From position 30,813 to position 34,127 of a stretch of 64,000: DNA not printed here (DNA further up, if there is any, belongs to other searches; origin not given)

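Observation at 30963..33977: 1004-aa FGAM-synthase (PurL-type) paralog in which every catalytic box I can place is degenerate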

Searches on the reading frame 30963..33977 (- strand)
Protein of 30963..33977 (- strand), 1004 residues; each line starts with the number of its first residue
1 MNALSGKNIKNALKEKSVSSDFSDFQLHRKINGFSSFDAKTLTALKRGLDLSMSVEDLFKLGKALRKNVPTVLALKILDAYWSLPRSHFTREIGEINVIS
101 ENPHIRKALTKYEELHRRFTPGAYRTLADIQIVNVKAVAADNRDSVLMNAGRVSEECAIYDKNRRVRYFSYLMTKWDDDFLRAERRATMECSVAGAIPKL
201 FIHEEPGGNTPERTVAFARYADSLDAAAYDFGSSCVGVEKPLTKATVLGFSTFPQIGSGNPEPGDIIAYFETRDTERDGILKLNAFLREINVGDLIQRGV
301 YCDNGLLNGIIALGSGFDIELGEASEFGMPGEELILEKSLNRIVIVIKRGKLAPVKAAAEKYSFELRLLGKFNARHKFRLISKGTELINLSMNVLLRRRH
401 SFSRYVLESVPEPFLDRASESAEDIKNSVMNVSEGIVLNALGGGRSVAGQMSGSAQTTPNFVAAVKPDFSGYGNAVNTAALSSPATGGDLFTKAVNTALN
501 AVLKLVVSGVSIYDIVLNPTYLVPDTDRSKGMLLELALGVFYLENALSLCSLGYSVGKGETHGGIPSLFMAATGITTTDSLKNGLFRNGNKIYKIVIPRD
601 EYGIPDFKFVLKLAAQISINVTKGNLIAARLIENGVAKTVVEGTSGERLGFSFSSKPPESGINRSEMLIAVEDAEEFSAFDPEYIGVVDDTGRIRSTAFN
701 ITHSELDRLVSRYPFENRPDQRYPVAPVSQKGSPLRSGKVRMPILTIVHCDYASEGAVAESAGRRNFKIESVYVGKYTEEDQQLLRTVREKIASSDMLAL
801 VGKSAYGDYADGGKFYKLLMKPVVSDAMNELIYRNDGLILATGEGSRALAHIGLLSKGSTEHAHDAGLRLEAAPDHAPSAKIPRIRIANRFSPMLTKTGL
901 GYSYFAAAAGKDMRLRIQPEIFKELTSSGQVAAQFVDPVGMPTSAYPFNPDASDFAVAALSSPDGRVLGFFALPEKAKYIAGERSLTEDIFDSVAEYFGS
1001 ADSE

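Call 6: search_protein_families(library=pfam, proteins=[window:30963-33977:-], max_evalue=0.01)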
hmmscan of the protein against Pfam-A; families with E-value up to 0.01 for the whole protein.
window:30963-33977:- (1004 aa): 1 family
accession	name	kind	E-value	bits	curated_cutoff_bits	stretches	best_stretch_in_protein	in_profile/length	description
PF13507.12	GATase_5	-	1.4e-26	93.6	27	1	786-977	38-229/260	CobB/CobQ-like glutamine amidotransferase domain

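Call 7: search_protein_families(library=ncbifam, proteins=[window:30963-33977:-], max_evalue=0.01)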
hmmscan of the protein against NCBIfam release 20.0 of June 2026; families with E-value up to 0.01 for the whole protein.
window:30963-33977:- (1004 aa): 9 families
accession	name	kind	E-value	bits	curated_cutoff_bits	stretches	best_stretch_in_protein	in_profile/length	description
TIGR01857.1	FGAM-synthase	equivalog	1.1e-40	139.1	1057.05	2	282-976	484-1214/1239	phosphoribosylformylglycinamidine synthase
NF003672.0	PRK05297.1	equivalog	2.6e-14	51.7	783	1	786-976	1073-1258/1290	phosphoribosylformylglycinamidine synthase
TIGR01735.1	FGAM_synt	equivalog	1.4e-10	39.3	1123.05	1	791-977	1094-1277/1307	phosphoribosylformylglycinamidine synthase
NF002252.0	PRK01175.1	equivalog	2.4e-10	39.9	298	1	785-979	39-230/261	phosphoribosylformylglycinamidine synthase subunit PurQ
TIGR01737.1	FGAM_synth_I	equivalog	7.2e-06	25.5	177.8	1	770-993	16-223/228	phosphoribosylformylglycinamidine synthase I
TIGR01736.1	FGAM_synth_II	equivalog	7.7e-06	24.5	525.75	1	315-412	271-370/718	phosphoribosylformylglycinamidine synthase subunit PurL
NF002290.1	PRK01213.1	equivalog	7.9e-06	24.3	648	1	314-416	271-373/723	phosphoribosylformylglycinamidine synthase subunit PurL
TIGR01739.1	tegu_FGAM_synt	hypoth_equivalog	9.8e-05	20.4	716.1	1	909-972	1101-1167/1206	herpesvirus tegument protein/v-FGAM-synthase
NF002957.0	PRK03619.1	equivalog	0.0018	17.7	212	1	777-995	24-217/222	phosphoribosylformylglycinamidine synthase subunit PurQ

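Call 8: find_homologous_proteins(query=window:30963-33977:-, max_evalue=0.00001)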
Query window:30963-33977:- (1004 aa): 19 proteins with E <= 0.00001 among 8000 candidates.
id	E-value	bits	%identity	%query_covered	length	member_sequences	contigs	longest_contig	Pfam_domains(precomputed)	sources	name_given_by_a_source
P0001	0.0e+0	2189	98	100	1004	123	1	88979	PF13507.13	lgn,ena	-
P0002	0.0e+0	1729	75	99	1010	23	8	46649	PF13507.13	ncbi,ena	-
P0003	0.0e+0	1390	63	99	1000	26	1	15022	PF13507.13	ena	-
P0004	9.6e-298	1009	51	98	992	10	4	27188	PF13507.13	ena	-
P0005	1.1e-297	1008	51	99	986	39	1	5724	PF13507.13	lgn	-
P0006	6.2e-295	999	50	98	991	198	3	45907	PF13507.13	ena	-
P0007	5.2e-50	189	25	72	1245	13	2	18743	PF18072.7,PF13507.13,PF02769.28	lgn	-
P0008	2.4e-49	186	25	72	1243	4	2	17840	PF18072.7,PF13507.13,PF02769.28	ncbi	-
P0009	1.4e-30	124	22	97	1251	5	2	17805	PF18072.7,PF13507.13,PF02769.28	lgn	-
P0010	2.4e-29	120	24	74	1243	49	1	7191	PF18072.7,PF13507.13,PF02769.28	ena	-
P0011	4.6e-28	116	27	41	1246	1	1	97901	PF18072.7,PF13507.13,PF02769.28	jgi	jgi:phosphoribosylformylglycinamidine synthase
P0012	1.6e-26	111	23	96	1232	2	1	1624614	PF18072.7,PF00586.30,PF13507.13,PF02769.28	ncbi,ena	-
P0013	6.3e-22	96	24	72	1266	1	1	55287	PF18072.7,PF13507.13,PF02769.28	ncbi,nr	ncbi:MAG: phosphoribosylformylglycinamidine synthase [Lachnospiraceae bacterium]|nr:phosphoribosylfo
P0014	6.3e-22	96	24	72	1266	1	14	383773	PF18072.7,PF13507.13,PF02769.28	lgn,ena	-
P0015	1.1e-19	88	21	96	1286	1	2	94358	PF18072.7,PF00586.30,PF13507.13,PF02769.28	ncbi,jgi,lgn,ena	-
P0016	2.8e-19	87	28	26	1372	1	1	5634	PF18072.7,PF00586.30,PF13507.13,PF02769.28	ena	-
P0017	3.1e-18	83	26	31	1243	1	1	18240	PF18072.7,PF13507.13,PF02769.28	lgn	-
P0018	5.3e-17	79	22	98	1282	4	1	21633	PF18072.7,PF13507.13,PF02769.28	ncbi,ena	-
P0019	1.3e-12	65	26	26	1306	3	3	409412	PF18072.7,PF00586.30,PF13507.13,PF02769.28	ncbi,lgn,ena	-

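Call 9: search_solved_structures(query=window:30963-33977:-, max_evalue=1, show_alignments=3)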
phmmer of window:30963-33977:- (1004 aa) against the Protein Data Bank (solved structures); distinct sequences matched with E-value up to 1: 15.
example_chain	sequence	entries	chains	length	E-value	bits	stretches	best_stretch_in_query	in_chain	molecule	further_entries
6jt7_A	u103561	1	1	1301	0.00053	21.4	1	798-977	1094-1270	Phosphoribosylformylglycinamidine synthase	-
6jta_A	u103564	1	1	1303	0.00053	21.4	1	798-977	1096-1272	Phosphoribosylformylglycinamidine synthase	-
6lym_A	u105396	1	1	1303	0.00053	21.4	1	798-977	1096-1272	Phosphoribosylformylglycinamidine synthase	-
4r7g_A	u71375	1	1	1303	0.00053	21.4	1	798-977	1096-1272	Phosphoribosylformylglycinamidine synthase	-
1t3t_A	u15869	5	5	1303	0.00053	21.4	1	798-977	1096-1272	Phosphoribosylformylglycinamidine synthase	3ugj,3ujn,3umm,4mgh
6jt8_A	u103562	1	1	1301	0.00053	21.4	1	798-977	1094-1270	Phosphoribosylformylglycinamidine synthase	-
6lyo_A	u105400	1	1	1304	0.00053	21.4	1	798-977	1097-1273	Phosphoribosylformylglycinamidine synthase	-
6jt9_A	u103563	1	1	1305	0.00053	21.4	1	798-977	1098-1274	Phosphoribosylformylglycinamidine synthase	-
4lgy_A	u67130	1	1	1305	0.00053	21.4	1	798-977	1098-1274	Phosphoribosylformylglycinamidine synthase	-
6lyl_A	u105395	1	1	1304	0.00054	21.4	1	798-977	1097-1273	Phosphoribosylformylglycinamidine synthase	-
7dw7_A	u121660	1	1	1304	0.00055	21.4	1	798-977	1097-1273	Phosphoribosylformylglycinamidine synthase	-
4l78_A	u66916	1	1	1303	0.00091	20.7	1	798-975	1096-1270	Phosphoribosylformylglycinamidine synthase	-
6lyk_A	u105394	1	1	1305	0.00091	20.7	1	798-975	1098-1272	Phosphoribosylformylglycinamidine synthase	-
9n9w_A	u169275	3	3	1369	0.0031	18.9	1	910-977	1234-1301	Phosphoribosylformylglycinamidine synthase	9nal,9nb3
2ywb_A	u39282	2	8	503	0.69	11.1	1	907-982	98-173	GMP synthase [glutamine-hydrolyzing]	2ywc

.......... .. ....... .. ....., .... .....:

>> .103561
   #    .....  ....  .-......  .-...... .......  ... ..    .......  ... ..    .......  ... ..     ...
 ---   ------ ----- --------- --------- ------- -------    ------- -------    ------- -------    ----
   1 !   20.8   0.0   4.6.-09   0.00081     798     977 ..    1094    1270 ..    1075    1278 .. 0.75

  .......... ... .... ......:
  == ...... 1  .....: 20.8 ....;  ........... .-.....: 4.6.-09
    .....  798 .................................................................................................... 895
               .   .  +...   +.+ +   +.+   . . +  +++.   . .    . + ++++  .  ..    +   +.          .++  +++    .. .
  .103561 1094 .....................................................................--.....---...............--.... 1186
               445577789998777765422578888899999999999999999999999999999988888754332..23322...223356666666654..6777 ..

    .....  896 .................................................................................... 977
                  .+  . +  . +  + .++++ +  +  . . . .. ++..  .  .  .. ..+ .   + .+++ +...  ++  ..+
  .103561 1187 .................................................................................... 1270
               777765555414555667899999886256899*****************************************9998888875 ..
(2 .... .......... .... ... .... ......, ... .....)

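Call 13: find_encoding_contigs(protein=P0002, flank=10000, max_places=4)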
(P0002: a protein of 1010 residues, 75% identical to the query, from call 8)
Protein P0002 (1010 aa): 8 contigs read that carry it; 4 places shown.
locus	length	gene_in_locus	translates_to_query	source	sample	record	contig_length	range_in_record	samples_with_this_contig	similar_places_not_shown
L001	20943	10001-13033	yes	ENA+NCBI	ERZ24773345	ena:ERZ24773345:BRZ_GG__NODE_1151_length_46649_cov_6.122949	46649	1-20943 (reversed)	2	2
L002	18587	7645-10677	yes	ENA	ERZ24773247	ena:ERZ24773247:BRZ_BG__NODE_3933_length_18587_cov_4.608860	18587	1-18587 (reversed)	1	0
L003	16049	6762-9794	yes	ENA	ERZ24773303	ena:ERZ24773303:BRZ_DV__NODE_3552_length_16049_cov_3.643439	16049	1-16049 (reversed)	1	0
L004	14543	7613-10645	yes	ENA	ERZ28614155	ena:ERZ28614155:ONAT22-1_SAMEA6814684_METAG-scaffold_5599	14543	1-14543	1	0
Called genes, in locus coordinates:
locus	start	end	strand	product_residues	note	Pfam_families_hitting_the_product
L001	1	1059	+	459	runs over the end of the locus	PF02130:YbeY, PF03193:RsgA_GTPase (faint), PF00350:Dynamin_N (faint), PF01926:MMR_HSR1, PF02421:FeoB_N, PF04548:AIG1 (weak), PF00009:GTP_EFTU, PF07650:KH_2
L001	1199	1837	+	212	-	PF11967:RecO_N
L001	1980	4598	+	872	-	PF01326:PPDK_N, PF00391:PEP-utilizers, PF02896:PEP-utilizers_C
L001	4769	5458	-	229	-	PF23023:Anti-Pycsar_Apyc1, PF00753:Lactamase_B, PF12706:Lactamase_B_2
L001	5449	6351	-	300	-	PF26146:PI-PLC_X (weak)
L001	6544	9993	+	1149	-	PF09479:Flg_new, PF13855:LRR_8 (faint), PF13306:LRR_5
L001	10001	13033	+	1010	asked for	PF13507:GATase_5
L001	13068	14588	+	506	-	PF07556:DUF1538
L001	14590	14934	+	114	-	-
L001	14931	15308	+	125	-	PF00543:P-II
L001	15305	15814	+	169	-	-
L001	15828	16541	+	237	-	-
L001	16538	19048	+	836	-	PF22666:Glyco_hydro_2_N2, PF02837:Glyco_hydro_2_N (weak), PF00703:Glyco_hydro_2 (weak), PF17786:Mannosidase_ig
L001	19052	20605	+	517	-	PF01120:Alpha_L_fucos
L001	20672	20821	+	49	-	-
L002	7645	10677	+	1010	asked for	PF13507:GATase_5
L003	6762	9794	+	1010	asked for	PF13507:GATase_5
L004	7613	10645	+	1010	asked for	PF13507:GATase_5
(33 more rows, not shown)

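Call 14: find_encoding_contigs(protein=P0006, flank=10000, max_places=4)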
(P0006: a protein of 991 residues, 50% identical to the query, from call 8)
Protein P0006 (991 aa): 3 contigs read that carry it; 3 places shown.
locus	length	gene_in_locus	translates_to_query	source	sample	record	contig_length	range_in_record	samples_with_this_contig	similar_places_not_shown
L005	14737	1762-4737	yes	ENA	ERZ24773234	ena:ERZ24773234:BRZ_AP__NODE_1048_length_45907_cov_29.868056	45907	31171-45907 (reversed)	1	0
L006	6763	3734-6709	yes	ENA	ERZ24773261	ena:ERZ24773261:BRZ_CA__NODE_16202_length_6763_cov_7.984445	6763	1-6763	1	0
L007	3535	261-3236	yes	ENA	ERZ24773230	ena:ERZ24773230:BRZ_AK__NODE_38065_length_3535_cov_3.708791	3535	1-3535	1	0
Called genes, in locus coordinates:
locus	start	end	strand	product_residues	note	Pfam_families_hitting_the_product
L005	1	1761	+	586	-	?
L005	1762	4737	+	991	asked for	PF13507:GATase_5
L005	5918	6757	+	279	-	PF03009:GDPD, PF16387:DUF4996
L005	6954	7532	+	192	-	PF18306:LDcluster4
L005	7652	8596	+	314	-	-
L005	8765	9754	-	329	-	PF03547:Mem_trans, PF01758:SBF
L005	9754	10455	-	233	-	-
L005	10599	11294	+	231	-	PF00027:cNMP_binding, PF13545:HTH_Crp_2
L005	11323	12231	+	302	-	PF00561:Abhydrolase_1, PF12146:Hydrolase_4 (weak)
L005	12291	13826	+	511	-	PF03606:DcuC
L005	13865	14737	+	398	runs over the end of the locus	PF00202:Aminotran_3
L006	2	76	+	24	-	?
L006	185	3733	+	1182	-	PF13306:LRR_5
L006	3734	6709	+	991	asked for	PF13507:GATase_5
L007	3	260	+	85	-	?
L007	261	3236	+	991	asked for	PF13507:GATase_5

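Call 16: find_encoding_contigs(protein=P0003, flank=10000, max_places=3)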
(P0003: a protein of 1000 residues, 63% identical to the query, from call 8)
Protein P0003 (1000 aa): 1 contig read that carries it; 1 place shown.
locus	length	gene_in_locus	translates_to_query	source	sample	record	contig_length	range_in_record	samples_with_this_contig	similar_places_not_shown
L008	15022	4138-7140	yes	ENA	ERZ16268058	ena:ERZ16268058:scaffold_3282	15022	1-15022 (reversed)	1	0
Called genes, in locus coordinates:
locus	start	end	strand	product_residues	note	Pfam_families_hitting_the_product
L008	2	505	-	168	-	?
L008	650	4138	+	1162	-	PF09479:Flg_new, PF13306:LRR_5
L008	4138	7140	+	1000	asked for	PF13507:GATase_5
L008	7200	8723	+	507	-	PF07556:DUF1538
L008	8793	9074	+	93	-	-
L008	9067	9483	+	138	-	PF00543:P-II (weak)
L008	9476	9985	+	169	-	-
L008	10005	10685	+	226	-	-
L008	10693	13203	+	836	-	PF22666:Glyco_hydro_2_N2, PF02836:Glyco_hydro_2_C (weak), PF17786:Mannosidase_ig, PF17753:Ig_mannosidase (weak)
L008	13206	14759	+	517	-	PF01120:Alpha_L_fucos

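Call 17: find_encoding_contigs(protein=P0004, flank=10000, max_places=4)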
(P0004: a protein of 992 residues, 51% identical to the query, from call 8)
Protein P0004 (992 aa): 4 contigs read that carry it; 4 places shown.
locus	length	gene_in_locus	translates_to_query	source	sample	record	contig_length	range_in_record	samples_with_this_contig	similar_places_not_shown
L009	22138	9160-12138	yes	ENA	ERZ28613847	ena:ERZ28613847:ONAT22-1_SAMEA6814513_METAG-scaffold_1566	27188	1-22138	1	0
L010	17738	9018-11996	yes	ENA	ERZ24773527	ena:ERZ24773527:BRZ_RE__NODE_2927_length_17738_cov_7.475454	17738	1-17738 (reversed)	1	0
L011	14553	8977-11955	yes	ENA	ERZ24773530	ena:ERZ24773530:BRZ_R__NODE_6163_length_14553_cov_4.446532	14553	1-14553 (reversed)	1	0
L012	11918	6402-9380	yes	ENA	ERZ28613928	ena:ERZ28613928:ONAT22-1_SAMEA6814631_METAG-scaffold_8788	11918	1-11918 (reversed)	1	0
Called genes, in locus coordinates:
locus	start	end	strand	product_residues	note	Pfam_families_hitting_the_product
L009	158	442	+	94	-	-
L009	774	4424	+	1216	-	PF02463:SMC_N, PF13175:AAA_15, PF13304:AAA_21 (weak), PF13476:AAA_23, PF06470:SMC_hinge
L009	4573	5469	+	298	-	PF02881:SRP54_N, PF00448:SRP54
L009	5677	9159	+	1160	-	PF13306:LRR_5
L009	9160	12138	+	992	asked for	PF13507:GATase_5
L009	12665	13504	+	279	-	PF03009:GDPD, PF16387:DUF4996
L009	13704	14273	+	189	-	PF18306:LDcluster4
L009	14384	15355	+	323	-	-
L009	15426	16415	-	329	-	PF03547:Mem_trans, PF01758:SBF (weak)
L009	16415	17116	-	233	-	-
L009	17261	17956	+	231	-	PF00027:cNMP_binding, PF13545:HTH_Crp_2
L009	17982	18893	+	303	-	PF02129:Peptidase_S15 (faint), PF12146:Hydrolase_4, PF00561:Abhydrolase_1 (weak)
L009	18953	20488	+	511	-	PF03606:DcuC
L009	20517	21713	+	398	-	PF00202:Aminotran_3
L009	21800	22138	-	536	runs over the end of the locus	PF06418:CTP_synth_N, PF00117:GATase, PF07722:Peptidase_C26 (weak)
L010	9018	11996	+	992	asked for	PF13507:GATase_5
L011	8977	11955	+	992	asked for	PF13507:GATase_5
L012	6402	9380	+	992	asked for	PF13507:GATase_5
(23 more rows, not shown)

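Call 21: find_related_loci(query=A2, collection=genome_contigs, flank=10000)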
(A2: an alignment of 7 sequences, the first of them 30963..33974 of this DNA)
Query A2 (1003 aa) in genome_contigs; peptide patterns used: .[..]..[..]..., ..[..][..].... (x = any residue, [..] = any of these).
273 stretches matched a pattern; 5 encode a relative of the query (tblastn E <= 1e-3); 5 distinct loci.
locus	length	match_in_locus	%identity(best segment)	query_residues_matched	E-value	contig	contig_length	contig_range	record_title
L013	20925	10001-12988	75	6-1001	0e+0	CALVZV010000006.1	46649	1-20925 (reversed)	MAG: uncultured Clostridia bacterium isolate BRZ_GG__bin40 genome assembly, contig: BRZ_GG__NODE_1151_length_46649_cov_6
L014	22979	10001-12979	63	6-1001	0e+0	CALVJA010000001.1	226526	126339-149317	MAG: uncultured Clostridia bacterium isolate BRZ_CF__bin14 genome assembly, contig: BRZ_CF__NODE_39_length_226526_cov_10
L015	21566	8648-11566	51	12-997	0e+0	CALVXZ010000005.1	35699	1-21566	MAG: uncultured Clostridia bacterium isolate BRZ_GG__bin9 genome assembly, contig: BRZ_GG__NODE_1645_length_35699_cov_7.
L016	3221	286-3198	50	14-997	0e+0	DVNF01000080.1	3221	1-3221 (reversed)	MAG TPA_asm: Candidatus Stercoripulliclostridium merdigallinarum isolate 18911 MalCec4__C299716_L3221_SRR2134673, whole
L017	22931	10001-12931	50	10-998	0e+0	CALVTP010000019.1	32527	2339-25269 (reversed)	MAG: uncultured Clostridia bacterium isolate BRZ_KS__bin88 genome assembly, contig: BRZ_KS__NODE_2074_length_32527_cov_9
